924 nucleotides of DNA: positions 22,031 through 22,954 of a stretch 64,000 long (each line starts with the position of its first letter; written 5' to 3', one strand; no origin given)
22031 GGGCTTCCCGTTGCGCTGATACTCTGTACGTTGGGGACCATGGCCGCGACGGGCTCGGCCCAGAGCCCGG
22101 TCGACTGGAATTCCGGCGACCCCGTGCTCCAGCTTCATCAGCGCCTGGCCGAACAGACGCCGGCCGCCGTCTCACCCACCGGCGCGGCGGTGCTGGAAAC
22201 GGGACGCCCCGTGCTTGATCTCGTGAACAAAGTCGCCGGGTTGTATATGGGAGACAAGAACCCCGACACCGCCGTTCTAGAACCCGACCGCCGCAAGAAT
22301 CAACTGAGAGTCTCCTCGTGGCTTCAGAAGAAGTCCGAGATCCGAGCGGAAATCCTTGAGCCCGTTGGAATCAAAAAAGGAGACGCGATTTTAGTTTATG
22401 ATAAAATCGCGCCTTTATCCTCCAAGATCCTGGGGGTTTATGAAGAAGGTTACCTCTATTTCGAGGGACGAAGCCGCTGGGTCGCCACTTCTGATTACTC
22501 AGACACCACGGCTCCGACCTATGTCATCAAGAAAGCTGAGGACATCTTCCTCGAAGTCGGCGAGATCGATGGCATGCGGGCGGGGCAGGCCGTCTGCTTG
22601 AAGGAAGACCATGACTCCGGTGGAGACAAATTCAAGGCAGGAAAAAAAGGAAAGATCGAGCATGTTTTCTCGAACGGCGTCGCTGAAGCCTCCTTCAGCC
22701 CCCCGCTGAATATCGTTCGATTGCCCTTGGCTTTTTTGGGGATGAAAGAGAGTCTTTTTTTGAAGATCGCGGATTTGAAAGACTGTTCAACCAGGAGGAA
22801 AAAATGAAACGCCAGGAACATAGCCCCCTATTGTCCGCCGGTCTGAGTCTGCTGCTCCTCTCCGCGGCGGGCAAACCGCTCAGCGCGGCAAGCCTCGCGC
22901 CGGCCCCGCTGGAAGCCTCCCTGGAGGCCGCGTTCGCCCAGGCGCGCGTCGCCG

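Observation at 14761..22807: Cluster of secreted/exported paralogs with swapped, near-identical 5' modules and unrelated C-terminal domains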

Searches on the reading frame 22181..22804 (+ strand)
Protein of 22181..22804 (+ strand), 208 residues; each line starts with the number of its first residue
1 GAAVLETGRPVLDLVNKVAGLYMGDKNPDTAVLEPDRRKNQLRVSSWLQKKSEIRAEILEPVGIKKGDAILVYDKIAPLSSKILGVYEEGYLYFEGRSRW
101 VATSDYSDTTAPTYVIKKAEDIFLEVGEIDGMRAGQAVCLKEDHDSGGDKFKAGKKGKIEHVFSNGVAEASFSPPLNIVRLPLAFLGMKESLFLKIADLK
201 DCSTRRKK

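Call 41: search_protein_families(library=pfam, proteins=[window:22181-22804:+], max_evalue=10)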
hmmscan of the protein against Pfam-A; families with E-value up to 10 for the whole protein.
seq(208 aa): 0 families

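Call 97: search_dna_similar(query=window:22181-22804:+, collection=phages, mode=protein, max_evalue=0.01, max_rows=5)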
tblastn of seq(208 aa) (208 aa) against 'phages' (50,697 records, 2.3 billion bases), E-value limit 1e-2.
No match.

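Call 98: search_dna_similar(query=window:22181-22804:+, collection=plasmids, mode=protein, max_evalue=0.01, max_rows=5)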
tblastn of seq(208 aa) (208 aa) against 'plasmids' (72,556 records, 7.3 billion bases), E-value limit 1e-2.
No match.
